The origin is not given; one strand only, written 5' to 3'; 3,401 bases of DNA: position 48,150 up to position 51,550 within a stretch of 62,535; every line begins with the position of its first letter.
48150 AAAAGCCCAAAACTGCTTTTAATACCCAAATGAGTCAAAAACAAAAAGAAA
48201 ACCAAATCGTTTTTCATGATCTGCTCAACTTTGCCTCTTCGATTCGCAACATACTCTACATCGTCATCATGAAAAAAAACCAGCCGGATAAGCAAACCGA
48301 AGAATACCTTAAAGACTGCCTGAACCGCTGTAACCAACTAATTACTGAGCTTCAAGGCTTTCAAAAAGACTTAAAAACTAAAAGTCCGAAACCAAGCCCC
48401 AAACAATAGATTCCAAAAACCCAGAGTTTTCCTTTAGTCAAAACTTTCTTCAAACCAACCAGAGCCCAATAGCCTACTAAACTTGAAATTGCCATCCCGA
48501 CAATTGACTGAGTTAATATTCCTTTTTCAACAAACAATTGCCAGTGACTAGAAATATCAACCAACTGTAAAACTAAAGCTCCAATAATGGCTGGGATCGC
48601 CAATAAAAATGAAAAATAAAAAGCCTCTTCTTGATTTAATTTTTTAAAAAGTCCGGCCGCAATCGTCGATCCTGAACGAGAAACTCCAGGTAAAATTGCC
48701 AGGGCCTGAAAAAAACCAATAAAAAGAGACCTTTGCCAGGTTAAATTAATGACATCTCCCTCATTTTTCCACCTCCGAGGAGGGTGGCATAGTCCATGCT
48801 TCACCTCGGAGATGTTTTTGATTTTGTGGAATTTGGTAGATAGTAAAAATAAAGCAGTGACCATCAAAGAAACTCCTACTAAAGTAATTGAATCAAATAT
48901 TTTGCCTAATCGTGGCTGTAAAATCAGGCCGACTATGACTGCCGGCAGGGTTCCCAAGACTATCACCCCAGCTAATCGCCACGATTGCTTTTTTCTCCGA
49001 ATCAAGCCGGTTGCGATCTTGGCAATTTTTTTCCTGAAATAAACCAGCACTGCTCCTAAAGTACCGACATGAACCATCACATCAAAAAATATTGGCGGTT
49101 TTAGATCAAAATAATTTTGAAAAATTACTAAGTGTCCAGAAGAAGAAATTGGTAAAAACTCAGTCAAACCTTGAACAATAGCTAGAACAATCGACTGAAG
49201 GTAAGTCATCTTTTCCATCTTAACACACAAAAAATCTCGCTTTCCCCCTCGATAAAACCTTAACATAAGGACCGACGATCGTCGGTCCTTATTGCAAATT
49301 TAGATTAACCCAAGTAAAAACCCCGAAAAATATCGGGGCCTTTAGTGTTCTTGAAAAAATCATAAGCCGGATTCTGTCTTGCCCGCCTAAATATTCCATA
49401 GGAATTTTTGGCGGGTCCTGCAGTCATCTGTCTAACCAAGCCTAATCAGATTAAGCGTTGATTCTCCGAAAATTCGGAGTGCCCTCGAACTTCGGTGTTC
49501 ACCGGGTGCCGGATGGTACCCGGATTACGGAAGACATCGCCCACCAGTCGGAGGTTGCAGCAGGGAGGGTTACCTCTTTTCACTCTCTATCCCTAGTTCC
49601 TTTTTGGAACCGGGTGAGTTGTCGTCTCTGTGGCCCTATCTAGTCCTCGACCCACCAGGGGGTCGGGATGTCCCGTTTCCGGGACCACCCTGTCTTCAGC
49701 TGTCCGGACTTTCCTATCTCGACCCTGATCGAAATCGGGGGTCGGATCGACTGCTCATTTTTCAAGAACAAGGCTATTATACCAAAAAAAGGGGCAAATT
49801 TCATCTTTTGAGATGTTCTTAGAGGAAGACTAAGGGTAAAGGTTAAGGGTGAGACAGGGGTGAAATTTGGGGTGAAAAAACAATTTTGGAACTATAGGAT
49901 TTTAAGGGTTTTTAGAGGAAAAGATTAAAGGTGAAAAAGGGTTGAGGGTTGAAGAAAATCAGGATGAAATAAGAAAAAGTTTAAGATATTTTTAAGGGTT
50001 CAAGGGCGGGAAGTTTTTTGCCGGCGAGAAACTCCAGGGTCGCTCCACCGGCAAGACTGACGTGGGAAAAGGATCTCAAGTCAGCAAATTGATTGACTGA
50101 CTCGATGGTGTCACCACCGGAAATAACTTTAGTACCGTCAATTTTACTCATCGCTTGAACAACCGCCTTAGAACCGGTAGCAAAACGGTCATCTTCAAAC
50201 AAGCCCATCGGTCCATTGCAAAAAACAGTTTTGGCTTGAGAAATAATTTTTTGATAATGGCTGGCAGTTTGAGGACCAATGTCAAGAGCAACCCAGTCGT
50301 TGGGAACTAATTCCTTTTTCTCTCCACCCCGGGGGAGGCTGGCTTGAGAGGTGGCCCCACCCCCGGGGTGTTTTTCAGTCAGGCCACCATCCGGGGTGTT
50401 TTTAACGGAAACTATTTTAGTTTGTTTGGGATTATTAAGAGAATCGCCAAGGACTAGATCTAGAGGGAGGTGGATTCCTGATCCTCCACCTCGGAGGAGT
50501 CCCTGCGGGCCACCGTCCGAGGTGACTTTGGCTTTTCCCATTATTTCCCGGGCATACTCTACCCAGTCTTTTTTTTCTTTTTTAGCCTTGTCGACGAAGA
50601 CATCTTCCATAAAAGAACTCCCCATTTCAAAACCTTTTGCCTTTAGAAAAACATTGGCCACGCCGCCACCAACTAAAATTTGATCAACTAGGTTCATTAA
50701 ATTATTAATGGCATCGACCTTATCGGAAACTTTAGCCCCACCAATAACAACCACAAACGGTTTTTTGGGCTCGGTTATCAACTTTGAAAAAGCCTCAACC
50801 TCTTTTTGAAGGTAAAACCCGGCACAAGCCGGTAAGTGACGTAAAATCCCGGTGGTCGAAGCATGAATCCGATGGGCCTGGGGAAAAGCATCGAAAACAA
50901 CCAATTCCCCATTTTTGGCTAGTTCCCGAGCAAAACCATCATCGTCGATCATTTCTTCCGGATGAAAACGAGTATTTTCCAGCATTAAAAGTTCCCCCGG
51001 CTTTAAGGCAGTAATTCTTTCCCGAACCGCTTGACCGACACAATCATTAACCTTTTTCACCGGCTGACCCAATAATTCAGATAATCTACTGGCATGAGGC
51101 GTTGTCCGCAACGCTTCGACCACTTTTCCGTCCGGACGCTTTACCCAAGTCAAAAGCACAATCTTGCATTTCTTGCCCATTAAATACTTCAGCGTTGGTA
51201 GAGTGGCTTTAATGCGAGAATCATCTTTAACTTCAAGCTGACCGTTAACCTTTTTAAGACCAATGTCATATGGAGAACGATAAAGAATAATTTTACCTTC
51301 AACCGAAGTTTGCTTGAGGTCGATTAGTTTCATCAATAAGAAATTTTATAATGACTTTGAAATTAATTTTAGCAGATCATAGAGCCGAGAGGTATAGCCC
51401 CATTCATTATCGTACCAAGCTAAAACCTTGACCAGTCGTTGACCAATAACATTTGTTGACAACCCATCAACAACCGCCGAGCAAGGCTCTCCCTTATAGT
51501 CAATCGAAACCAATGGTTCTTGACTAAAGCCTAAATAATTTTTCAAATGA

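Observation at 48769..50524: GC-rich palindromic elements inserted in frame into housekeeping genes (pgk twice, uppP), as Rickettsia palindromic elements are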

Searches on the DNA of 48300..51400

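Call 44: search_rna_families(source=window, start=48300, end=51400, threshold=evalue, max_evalue=1, show_alignments=2)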
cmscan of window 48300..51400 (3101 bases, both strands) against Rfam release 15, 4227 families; matches with E-value up to 1: 2.
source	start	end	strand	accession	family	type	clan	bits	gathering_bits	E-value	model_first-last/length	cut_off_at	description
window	49348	49764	-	RF00010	RNaseP_bact_a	Gene; ribozyme;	CL00002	70.8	100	8.8e-21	1-367/367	no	Bacterial RNase P class A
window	49265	49368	-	RF02355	BjrC174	Gene; sRNA;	-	22.9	45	0.28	1-201/201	no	Bradyrhizobiaceae sRNA BjrC174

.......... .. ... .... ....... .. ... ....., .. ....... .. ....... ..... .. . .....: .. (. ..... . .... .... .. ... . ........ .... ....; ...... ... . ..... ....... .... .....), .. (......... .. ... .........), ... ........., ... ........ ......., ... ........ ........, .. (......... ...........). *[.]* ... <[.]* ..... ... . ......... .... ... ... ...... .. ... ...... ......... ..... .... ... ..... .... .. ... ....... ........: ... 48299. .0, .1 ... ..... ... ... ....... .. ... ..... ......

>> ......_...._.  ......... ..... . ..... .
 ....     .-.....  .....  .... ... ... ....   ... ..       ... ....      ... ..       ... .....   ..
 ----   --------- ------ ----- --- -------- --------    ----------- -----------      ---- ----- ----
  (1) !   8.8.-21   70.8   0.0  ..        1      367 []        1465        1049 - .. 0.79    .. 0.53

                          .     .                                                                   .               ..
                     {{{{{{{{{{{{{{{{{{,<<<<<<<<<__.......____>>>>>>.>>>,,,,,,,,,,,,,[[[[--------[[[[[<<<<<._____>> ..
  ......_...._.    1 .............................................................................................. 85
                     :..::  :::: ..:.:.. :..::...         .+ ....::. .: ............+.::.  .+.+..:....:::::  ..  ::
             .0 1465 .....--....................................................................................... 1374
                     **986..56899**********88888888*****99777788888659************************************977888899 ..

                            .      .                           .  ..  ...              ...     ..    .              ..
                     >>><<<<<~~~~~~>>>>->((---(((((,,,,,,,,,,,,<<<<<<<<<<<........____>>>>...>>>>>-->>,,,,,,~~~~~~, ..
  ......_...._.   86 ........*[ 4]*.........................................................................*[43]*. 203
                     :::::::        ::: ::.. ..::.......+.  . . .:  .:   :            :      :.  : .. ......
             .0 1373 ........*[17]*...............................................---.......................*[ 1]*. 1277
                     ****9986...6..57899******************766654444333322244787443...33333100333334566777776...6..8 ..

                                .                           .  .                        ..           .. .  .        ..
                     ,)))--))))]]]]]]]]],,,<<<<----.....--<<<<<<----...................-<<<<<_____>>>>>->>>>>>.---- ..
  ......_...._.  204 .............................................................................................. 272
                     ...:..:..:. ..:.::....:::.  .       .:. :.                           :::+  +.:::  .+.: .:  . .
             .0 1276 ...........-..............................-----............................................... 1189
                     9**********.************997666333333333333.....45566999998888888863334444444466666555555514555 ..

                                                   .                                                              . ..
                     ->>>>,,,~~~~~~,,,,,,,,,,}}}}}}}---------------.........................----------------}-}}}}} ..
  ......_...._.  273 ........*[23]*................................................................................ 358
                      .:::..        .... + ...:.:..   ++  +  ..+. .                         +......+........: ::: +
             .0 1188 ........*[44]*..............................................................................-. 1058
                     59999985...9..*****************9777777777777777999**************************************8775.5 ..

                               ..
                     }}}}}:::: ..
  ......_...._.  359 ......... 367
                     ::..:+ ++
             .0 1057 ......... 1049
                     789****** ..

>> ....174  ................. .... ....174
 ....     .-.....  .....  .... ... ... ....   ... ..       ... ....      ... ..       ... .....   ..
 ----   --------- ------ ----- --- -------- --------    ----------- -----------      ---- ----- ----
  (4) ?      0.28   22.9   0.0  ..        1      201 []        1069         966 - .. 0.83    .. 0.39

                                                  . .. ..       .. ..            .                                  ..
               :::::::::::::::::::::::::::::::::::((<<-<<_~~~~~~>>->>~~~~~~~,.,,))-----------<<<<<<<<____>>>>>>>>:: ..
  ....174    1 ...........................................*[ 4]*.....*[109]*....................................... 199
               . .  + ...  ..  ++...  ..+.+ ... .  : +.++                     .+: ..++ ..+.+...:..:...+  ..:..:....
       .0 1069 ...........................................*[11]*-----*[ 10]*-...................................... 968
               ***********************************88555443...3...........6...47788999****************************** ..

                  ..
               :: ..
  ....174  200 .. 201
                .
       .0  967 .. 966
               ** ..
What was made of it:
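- There is no Rfam match in 48300-51400 at E <= 1 (call 44).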

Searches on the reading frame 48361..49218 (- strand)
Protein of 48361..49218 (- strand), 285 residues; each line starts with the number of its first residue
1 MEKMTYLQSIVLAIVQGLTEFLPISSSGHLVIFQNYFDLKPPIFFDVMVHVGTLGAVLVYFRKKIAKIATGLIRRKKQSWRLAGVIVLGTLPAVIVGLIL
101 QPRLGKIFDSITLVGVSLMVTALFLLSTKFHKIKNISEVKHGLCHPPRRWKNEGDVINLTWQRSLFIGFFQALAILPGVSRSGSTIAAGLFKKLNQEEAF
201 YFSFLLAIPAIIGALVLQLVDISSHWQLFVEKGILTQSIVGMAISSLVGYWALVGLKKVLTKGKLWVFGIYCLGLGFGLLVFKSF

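Call 19: search_solved_structures(query=window:48361-49218:-, show_alignments=1, max_evalue=0.00001)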
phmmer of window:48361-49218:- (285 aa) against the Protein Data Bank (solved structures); distinct sequences matched with E-value up to 0.00001: 2.
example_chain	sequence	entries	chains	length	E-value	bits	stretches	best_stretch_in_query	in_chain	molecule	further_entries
5oon_A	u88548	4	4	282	1.5e-24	90.3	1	7-271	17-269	Undecaprenyl-diphosphatase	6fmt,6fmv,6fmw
6cb2_A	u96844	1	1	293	1.7e-24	90.1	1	7-271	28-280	Undecaprenyl-diphosphatase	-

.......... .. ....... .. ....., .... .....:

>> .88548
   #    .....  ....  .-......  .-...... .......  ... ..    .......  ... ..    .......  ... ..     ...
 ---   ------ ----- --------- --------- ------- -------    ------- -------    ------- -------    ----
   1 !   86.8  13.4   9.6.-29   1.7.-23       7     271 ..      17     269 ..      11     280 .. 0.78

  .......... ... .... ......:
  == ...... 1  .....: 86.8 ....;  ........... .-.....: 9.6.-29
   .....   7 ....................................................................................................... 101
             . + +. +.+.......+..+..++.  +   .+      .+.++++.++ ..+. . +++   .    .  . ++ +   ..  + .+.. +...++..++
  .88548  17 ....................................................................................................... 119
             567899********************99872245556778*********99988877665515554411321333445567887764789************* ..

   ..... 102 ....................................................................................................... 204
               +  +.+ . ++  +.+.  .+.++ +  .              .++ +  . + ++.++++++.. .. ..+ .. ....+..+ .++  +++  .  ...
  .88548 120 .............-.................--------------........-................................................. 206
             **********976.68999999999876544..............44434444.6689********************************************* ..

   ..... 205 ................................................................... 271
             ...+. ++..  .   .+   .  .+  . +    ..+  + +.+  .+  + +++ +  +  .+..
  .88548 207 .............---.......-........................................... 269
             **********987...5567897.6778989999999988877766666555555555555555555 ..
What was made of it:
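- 48361..49218 (-): uppP (undecaprenyl-diphosphatase, BacA family), the host gene of one copy. PDB 5OON and 6CB2 (call 19).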

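Call 62: search_protein_families(library=pfam, proteins=[window:48361-49218:-], max_evalue=0.001)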
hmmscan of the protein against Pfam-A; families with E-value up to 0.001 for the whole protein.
window:48361-49218:- (285 aa): 1 family
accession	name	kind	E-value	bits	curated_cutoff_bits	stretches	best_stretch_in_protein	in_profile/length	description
PF02673.24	BacA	-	4.4e-74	249.8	33.4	1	10-277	2-256/257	Bacitracin resistance protein BacA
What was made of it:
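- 48361..49218 (-): PF02673, E = 4e-74 (call 62).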

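Call 67: search_protein_representatives(protein=window:48361-49218:-)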
Query: 285 residues. Proteins with E-value up to 0.001 (for the whole library): 21538; up to 1e-10: 10735; up to 1e-30: 1577. The best 150 are listed.
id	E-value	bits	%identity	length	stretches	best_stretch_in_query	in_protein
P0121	1.2e-65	238.3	53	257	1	4-280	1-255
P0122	2.1e-60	221.1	57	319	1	2-280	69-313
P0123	1.2e-58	215.3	48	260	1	6-282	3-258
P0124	1.1e-57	212.2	52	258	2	5-132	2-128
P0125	2.2e-55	204.6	48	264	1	4-284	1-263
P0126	5.5e-55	203.3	46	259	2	4-134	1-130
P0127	6.6e-54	199.7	46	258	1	4-280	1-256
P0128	8.9e-53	196.0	47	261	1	4-276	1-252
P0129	1.0e-51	192.6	50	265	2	4-130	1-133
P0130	2.0e-51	191.6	46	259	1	4-280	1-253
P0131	5.7e-51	190.1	47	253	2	4-135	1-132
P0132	6.9e-51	189.9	49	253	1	6-277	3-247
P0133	2.3e-50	188.1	47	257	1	5-282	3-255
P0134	3.1e-50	187.7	44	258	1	5-279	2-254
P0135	7.3e-50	186.5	47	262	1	4-280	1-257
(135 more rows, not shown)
